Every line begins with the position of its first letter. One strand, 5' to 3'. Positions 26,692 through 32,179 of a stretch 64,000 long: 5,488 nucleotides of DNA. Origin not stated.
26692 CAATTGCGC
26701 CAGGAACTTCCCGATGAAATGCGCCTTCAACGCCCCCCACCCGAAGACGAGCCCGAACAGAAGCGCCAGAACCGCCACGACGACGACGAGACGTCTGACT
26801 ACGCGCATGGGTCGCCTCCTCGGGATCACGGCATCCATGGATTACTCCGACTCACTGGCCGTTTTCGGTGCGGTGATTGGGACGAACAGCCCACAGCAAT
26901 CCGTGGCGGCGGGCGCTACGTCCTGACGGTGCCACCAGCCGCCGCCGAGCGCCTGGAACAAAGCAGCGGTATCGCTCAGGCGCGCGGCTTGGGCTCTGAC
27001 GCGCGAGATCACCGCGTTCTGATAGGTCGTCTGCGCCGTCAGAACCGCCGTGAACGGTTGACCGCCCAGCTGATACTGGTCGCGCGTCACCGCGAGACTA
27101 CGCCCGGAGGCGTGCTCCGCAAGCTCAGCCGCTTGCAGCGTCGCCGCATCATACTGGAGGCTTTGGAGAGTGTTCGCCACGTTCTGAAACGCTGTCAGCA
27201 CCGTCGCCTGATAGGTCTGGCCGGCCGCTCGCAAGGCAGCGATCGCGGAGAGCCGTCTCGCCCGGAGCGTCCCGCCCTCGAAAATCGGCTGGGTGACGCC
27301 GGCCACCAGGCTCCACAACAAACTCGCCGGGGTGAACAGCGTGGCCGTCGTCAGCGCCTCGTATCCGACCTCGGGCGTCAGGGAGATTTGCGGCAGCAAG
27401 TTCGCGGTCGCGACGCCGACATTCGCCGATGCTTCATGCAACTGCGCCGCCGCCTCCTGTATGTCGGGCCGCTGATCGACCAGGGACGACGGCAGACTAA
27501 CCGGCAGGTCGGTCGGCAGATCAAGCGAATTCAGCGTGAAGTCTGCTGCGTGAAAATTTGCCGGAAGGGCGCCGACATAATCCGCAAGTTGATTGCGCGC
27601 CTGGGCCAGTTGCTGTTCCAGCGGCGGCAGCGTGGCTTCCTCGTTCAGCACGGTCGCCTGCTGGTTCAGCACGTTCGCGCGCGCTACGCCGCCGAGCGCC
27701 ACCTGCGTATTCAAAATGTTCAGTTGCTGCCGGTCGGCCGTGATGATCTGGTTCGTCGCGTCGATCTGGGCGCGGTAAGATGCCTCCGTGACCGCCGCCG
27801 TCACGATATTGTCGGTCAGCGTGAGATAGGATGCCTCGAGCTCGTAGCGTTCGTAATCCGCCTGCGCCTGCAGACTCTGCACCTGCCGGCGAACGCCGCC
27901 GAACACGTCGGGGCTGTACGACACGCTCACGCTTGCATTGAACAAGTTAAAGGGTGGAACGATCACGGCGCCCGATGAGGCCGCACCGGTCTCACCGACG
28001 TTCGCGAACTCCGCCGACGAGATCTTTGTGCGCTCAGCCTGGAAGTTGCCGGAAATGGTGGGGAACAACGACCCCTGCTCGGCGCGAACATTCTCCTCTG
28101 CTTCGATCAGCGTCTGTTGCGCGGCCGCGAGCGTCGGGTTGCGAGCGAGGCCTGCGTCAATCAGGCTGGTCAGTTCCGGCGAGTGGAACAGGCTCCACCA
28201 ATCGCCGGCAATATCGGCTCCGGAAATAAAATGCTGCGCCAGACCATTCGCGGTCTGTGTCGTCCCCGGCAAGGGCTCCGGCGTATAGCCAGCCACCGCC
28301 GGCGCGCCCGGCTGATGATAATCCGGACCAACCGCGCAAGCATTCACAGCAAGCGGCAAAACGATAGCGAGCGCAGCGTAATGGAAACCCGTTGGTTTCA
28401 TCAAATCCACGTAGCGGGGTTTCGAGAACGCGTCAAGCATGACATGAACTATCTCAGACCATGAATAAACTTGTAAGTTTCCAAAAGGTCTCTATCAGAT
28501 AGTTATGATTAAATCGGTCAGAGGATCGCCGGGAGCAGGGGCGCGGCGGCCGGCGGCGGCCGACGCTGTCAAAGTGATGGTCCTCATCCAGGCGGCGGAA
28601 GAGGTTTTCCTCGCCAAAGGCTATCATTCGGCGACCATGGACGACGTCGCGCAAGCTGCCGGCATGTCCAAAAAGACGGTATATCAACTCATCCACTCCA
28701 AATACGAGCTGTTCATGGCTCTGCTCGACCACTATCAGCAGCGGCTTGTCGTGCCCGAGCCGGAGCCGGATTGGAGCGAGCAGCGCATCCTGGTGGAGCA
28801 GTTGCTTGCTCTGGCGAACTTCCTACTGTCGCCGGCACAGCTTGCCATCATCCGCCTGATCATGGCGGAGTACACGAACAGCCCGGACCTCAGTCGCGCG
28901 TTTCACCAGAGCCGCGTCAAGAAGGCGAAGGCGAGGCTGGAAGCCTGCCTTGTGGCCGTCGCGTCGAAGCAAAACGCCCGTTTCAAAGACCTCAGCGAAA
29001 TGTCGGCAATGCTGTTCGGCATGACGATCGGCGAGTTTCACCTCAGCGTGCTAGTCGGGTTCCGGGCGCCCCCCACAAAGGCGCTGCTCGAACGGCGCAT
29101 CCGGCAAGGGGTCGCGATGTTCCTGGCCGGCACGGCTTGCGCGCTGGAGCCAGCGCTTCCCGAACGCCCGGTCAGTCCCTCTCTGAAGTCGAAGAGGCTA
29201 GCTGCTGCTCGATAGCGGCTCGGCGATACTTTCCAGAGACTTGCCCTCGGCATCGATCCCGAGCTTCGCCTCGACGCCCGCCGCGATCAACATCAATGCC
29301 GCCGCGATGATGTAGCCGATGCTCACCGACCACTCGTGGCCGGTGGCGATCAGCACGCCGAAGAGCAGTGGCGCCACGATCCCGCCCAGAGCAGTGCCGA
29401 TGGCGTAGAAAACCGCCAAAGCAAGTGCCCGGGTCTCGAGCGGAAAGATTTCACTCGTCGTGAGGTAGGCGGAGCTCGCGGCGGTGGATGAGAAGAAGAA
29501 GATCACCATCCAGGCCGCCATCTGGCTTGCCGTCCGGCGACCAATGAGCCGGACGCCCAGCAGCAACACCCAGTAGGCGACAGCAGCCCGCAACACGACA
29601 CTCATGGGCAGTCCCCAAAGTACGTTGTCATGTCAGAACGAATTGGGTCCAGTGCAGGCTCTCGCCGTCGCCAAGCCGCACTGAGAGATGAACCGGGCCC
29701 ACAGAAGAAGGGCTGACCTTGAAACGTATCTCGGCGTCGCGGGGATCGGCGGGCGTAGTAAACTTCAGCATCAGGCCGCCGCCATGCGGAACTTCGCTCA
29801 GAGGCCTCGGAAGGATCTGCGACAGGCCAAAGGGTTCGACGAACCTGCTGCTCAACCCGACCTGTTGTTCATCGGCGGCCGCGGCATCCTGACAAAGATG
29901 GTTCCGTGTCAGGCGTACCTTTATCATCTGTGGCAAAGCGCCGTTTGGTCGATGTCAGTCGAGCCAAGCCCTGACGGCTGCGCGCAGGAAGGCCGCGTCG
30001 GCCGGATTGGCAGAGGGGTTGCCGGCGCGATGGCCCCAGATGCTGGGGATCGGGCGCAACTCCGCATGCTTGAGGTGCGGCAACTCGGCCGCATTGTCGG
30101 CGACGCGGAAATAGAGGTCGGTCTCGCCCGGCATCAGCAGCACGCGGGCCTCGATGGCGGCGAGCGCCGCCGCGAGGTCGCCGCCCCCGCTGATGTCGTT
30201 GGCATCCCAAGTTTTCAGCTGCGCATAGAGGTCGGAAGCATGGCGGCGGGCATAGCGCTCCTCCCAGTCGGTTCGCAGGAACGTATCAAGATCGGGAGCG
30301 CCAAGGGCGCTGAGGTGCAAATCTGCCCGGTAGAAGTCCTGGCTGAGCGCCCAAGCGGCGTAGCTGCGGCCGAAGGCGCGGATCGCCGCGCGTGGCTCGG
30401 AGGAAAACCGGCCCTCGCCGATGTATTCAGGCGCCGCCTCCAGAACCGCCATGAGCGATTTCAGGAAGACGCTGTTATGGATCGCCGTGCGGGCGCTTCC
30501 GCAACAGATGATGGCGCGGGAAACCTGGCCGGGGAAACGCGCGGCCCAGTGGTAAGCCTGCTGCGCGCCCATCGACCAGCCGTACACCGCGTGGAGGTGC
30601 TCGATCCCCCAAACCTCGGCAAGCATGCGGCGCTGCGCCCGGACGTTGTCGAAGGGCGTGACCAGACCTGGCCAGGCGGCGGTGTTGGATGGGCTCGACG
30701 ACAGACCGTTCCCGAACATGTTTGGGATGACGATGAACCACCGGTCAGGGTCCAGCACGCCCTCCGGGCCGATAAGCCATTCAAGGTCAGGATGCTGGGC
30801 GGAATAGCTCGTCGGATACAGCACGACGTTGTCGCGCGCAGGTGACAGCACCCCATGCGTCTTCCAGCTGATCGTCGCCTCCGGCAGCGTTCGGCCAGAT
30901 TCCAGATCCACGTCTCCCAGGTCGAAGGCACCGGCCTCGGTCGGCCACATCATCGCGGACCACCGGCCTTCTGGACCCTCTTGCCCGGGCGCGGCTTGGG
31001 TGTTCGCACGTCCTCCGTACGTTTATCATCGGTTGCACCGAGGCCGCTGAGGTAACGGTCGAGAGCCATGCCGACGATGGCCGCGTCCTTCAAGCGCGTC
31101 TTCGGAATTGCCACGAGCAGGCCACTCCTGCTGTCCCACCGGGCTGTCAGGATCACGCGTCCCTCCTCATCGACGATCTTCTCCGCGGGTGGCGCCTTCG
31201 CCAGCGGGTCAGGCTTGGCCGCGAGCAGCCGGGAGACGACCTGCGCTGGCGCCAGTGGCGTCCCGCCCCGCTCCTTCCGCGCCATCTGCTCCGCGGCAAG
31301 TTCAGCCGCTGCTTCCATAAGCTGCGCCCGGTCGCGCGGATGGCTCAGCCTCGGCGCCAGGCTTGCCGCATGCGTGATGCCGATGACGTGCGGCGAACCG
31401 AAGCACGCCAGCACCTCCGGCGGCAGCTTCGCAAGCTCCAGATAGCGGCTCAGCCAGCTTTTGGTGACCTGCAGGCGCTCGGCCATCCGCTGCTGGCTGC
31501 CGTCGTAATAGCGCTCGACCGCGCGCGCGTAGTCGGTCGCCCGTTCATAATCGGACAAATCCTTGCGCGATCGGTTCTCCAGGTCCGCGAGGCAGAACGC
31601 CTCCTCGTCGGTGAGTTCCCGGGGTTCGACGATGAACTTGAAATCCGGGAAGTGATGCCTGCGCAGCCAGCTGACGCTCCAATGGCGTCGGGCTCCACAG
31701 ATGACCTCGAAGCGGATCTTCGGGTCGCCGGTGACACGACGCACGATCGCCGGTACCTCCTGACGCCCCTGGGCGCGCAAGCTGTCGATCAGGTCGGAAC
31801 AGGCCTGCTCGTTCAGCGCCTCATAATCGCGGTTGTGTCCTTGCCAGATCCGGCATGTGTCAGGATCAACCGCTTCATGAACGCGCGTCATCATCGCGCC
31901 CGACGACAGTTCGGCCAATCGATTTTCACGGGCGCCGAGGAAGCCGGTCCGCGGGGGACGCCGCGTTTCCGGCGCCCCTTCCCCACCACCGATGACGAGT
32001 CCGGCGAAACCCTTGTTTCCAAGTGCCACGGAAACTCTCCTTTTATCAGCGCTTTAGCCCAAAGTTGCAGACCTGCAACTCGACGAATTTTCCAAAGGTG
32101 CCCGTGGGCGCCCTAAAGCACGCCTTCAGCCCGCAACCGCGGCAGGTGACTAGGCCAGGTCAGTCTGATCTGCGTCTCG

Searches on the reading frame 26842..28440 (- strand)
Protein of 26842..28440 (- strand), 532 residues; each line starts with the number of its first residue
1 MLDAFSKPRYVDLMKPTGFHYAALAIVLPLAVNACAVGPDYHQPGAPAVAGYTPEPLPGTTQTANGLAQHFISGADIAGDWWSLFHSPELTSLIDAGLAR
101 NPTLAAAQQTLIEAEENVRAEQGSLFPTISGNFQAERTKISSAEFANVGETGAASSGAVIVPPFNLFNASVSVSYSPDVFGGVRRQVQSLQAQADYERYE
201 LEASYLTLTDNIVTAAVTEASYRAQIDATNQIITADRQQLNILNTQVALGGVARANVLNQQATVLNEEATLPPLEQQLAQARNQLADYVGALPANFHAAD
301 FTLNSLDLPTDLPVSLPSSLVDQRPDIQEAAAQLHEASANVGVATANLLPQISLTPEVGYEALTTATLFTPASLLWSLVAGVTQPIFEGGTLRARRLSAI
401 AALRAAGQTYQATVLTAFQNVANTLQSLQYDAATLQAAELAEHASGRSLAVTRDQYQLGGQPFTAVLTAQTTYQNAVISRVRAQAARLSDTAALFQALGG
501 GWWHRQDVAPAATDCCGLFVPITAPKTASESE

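Call 9: search_protein_families(library=pfam, proteins=[window:26842-28440:-], max_evalue=0.001)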
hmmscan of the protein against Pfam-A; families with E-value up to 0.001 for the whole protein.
window:26842-28440:- (532 aa): 1 family
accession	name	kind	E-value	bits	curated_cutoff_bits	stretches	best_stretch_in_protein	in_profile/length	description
PF02321.23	OEP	-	2.7e-40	138.6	22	2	319-499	7-187/187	Outer membrane efflux protein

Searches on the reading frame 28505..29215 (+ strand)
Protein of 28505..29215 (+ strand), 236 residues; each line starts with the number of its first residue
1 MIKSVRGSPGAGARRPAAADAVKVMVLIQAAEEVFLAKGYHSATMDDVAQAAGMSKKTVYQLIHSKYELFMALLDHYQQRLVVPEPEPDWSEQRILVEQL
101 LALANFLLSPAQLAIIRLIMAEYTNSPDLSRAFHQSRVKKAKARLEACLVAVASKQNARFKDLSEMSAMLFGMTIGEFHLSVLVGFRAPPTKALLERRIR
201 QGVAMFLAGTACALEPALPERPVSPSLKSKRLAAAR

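Call 9: search_protein_families(library=pfam, proteins=[window:28505-29215:+], max_evalue=0.001)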
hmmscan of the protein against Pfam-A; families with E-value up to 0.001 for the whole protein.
window:28505-29215:+ (236 aa): 4 families
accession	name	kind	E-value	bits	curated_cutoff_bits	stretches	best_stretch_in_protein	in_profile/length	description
PF14246.11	TetR_C_7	-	3e-14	53.5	22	1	96-208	3-115/119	AefR-like transcriptional repressor, C-terminal domain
PF00440.29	TetR_N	-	5.8e-12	45.6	24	1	27-72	1-46/47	Bacterial regulatory proteins, tetR family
PF16859.10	TetR_C_11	-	8e-05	23.4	32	1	96-175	11-91/113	Tetracyclin repressor-like, C-terminal domain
PF00356.27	LacI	-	0.00096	19.3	27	0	44-66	1-23/46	Bacterial regulatory proteins, lacI family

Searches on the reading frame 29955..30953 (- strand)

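Call 9: search_protein_families(library=pfam, proteins=[window:29955-30953:-], max_evalue=0.001)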
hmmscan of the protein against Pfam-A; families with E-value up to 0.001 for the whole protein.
window:29955-30953:- (332 aa): 1 family
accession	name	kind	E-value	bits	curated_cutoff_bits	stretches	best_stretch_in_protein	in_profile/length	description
PF00561.26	Abhydrolase_1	-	1.7e-11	44.7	25.8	1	67-294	23-224/245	alpha/beta hydrolase fold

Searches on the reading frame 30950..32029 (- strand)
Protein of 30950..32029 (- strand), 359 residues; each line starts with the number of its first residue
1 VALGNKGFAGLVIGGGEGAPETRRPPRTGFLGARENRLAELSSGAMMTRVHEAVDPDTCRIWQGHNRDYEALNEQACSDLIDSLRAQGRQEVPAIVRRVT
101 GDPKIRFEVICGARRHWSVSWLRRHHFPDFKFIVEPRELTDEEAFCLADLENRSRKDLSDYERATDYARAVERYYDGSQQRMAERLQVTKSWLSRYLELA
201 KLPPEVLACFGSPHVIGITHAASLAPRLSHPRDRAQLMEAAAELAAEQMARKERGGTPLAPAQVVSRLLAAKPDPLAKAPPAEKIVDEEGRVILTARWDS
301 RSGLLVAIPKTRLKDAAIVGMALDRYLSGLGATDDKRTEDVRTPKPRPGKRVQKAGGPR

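Call 9: search_protein_families(library=pfam, proteins=[window:30950-32029:-], max_evalue=0.001)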
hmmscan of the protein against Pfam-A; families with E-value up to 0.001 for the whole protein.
window:30950-32029:- (359 aa): 2 families
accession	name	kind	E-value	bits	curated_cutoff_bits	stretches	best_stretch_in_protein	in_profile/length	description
PF18090.7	SoPB_HTH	-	1.4e-13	51.2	27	1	159-217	2-60/75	Centromere-binding protein HTH domain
PF17762.8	HTH_ParB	-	0.00062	20.3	22.6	0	156-241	1-83/102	ParB HTH domain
